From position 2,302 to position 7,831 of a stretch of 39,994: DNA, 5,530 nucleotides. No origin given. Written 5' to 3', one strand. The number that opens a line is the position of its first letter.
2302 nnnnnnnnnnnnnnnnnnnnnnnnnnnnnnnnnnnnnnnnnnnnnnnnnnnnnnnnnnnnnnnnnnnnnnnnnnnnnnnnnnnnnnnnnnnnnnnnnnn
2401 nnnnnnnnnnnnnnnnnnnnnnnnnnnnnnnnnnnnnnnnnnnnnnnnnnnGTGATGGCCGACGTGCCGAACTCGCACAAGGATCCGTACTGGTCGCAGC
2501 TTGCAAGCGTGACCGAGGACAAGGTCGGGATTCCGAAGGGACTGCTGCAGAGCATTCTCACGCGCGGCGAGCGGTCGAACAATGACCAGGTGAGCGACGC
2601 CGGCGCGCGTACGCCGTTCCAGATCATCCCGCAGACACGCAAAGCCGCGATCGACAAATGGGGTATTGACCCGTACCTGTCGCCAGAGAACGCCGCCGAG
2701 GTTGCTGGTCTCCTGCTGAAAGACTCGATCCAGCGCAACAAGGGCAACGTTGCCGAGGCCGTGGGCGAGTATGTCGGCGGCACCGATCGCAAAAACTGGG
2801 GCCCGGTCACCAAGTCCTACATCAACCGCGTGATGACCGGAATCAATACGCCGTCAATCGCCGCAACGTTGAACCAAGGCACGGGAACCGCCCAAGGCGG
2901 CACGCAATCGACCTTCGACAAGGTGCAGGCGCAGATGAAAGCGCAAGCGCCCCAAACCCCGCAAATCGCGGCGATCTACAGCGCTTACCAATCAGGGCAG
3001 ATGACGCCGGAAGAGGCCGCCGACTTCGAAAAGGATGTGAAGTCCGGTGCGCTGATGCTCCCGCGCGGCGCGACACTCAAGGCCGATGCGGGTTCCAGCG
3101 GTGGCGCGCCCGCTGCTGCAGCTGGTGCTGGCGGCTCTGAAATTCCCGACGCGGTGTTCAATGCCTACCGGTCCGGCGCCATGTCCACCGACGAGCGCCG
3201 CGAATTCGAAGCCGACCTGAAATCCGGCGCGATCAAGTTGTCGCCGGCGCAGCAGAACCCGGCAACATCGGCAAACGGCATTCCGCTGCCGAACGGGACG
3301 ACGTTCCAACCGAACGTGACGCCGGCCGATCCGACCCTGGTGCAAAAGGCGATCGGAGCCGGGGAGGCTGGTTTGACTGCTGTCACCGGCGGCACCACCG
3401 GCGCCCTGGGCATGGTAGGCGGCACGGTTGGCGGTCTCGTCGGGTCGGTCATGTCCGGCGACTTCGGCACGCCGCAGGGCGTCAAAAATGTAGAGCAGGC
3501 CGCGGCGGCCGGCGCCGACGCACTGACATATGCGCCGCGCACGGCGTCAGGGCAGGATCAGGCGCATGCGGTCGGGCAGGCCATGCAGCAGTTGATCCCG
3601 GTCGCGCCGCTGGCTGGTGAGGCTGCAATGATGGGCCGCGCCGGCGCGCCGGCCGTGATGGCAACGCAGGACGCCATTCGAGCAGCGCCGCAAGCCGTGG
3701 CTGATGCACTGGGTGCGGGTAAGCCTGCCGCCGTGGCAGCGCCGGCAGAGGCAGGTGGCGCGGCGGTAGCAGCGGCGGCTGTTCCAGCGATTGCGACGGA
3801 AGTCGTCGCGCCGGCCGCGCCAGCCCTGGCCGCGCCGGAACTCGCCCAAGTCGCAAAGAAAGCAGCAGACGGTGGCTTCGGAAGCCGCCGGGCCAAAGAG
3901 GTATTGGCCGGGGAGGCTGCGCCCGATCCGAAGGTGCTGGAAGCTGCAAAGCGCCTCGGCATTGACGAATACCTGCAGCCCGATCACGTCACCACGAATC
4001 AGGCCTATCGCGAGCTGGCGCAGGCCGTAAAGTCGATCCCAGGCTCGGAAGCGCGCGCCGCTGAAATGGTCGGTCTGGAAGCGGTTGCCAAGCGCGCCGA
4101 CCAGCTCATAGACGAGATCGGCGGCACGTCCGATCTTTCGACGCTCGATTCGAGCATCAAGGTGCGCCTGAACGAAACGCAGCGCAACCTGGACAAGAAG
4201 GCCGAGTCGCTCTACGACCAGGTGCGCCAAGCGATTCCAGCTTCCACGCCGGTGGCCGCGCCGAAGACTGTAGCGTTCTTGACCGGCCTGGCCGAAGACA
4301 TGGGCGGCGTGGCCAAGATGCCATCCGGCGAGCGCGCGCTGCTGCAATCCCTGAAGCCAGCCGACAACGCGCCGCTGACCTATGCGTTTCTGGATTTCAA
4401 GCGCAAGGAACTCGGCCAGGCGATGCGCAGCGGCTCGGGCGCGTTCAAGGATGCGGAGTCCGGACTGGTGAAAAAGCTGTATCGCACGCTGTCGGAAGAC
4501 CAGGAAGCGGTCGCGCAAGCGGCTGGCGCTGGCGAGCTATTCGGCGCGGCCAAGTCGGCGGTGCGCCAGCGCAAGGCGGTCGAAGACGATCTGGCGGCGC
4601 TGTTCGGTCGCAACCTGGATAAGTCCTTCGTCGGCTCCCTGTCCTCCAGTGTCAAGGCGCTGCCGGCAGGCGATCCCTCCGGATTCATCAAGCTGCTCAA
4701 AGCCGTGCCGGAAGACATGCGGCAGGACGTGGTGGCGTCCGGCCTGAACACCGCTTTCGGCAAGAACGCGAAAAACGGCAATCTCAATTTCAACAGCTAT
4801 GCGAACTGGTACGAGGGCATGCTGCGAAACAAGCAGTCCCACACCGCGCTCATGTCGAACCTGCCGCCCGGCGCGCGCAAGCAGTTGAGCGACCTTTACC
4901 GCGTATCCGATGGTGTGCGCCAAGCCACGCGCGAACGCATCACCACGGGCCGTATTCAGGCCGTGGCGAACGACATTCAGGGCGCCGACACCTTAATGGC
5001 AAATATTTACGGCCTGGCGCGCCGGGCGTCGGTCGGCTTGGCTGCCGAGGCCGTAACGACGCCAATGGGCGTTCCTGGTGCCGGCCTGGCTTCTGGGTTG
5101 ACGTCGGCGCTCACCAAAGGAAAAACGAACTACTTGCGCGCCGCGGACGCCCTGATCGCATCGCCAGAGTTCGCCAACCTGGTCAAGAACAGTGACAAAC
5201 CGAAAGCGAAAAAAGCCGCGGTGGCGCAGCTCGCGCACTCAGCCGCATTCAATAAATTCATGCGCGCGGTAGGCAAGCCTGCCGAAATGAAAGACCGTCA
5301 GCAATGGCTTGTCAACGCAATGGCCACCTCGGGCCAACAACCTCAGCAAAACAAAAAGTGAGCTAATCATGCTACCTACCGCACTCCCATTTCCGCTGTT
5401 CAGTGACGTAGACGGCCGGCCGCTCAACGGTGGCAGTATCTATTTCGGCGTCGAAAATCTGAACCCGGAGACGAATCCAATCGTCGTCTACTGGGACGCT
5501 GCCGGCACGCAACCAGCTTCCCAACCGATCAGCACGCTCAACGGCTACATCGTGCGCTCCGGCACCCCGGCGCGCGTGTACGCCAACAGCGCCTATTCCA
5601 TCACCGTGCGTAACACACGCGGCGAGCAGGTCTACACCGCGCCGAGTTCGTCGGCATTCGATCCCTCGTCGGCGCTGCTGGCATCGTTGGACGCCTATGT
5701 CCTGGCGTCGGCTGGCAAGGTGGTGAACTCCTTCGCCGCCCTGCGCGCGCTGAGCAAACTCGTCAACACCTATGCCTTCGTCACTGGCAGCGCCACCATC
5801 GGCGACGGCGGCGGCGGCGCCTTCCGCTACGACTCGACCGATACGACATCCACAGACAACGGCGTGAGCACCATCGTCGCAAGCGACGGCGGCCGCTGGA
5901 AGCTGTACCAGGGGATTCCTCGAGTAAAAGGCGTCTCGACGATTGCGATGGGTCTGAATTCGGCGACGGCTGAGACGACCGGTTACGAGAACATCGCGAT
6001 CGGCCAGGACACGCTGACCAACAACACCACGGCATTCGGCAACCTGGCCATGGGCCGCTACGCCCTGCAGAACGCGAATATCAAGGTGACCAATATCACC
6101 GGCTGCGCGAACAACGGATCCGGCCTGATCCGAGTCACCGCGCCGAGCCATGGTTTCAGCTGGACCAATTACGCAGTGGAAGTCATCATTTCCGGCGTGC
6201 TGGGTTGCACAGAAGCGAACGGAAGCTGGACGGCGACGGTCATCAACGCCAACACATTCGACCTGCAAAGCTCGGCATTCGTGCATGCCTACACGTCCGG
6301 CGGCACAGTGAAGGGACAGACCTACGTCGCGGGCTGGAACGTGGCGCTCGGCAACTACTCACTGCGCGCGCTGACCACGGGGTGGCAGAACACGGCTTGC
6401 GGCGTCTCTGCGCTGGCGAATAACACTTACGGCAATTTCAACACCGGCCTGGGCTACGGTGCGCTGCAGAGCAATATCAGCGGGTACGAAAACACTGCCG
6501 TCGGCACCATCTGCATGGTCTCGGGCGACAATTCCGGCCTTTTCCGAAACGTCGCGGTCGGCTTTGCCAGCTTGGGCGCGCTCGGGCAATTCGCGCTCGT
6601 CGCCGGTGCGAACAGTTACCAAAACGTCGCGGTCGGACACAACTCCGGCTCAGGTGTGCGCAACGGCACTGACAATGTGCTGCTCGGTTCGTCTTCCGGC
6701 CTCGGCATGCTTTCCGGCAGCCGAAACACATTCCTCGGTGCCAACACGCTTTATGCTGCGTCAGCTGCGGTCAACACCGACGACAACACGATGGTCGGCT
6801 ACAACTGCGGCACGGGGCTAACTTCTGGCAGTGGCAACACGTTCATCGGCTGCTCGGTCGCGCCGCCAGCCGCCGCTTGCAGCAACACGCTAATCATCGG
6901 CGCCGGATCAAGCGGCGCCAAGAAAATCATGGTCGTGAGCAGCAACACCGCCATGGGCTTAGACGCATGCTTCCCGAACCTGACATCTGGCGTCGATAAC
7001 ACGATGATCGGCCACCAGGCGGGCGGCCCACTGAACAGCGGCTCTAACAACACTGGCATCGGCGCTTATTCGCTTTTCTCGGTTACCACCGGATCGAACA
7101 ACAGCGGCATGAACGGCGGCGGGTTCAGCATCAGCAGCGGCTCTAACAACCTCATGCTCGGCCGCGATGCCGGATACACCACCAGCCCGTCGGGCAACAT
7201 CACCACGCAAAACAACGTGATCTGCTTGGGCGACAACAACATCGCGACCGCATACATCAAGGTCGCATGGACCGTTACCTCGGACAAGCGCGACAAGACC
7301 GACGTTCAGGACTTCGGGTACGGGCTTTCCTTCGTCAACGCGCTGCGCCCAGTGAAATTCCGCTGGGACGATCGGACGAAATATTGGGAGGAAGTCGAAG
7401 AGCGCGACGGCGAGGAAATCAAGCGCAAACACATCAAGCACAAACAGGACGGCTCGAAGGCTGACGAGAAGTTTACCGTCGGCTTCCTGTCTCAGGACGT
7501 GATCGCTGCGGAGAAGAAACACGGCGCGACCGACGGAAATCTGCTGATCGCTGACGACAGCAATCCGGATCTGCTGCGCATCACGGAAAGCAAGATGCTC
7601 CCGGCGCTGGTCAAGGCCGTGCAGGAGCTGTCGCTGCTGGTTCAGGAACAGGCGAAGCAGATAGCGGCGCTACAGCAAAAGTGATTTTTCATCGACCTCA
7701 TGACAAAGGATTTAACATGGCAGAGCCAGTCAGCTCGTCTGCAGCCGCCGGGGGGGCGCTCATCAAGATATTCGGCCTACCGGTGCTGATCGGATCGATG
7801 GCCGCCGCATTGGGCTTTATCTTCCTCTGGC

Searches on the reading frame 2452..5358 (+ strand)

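Call 39: search_protein_families(library=phrogs, proteins=[window:2452-5358:+], max_evalue=0.00001)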
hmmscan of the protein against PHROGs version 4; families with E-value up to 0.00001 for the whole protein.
window:2452-5358:+ (969 aa): 5 families
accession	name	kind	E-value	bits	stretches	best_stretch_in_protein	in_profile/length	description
phrog_6704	-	unknown function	5.9e-132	442.5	1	375-941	108-687/707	-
phrog_2013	-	tail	1.7e-18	67.7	1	17-171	471-633/657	lytic tail protein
phrog_21143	-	tail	4.2e-16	59.5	1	429-623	369-566/576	lytic tail fiber protein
phrog_342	-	head and packaging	1e-14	54.6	1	15-247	16-254/1235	internal virion protein with endolysin domain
phrog_13449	-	other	7.4e-12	46.3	1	15-133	8-121/269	transglycosylase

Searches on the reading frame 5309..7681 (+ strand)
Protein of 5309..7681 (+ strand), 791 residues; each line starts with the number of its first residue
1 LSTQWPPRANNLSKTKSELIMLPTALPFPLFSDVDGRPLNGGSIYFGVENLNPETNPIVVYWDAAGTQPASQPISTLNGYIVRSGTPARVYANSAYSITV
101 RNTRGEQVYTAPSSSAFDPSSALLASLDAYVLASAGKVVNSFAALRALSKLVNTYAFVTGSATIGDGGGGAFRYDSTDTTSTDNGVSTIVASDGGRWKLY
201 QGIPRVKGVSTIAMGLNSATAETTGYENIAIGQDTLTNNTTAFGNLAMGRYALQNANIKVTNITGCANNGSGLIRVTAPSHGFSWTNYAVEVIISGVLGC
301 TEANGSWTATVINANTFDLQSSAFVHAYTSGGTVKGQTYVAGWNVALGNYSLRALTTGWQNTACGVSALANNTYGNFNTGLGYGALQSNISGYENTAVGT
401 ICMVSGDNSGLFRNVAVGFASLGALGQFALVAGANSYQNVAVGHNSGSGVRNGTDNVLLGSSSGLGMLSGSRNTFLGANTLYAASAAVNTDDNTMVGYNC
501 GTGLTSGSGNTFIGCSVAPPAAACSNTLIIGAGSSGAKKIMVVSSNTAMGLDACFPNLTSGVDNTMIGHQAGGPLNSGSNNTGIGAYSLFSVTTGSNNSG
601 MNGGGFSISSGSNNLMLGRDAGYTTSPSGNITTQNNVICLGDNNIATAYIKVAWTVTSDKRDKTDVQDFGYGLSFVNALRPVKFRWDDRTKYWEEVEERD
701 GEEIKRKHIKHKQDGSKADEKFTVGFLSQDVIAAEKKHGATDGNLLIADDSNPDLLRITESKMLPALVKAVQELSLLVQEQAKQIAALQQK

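Call 39: search_protein_families(library=phrogs, proteins=[window:5309-7681:+], max_evalue=0.00001)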
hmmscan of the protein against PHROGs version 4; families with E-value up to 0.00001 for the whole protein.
window:5309-7681:+ (791 aa): 5 families
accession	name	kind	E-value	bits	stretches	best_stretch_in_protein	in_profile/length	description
phrog_4636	-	tail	1.2e-65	223.3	3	542-789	520-752/763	tail spike protein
phrog_23837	-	head and packaging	7.5e-28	98.6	2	622-778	370-499/507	virion structural protein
phrog_6002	-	head and packaging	1.2e-26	93.6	3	336-421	695-777/1183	virion structural protein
phrog_19253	-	unknown function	8.2e-19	68.5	1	80-199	173-303/806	-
phrog_9708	-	unknown function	3e-10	40.7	1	544-776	60-304/318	-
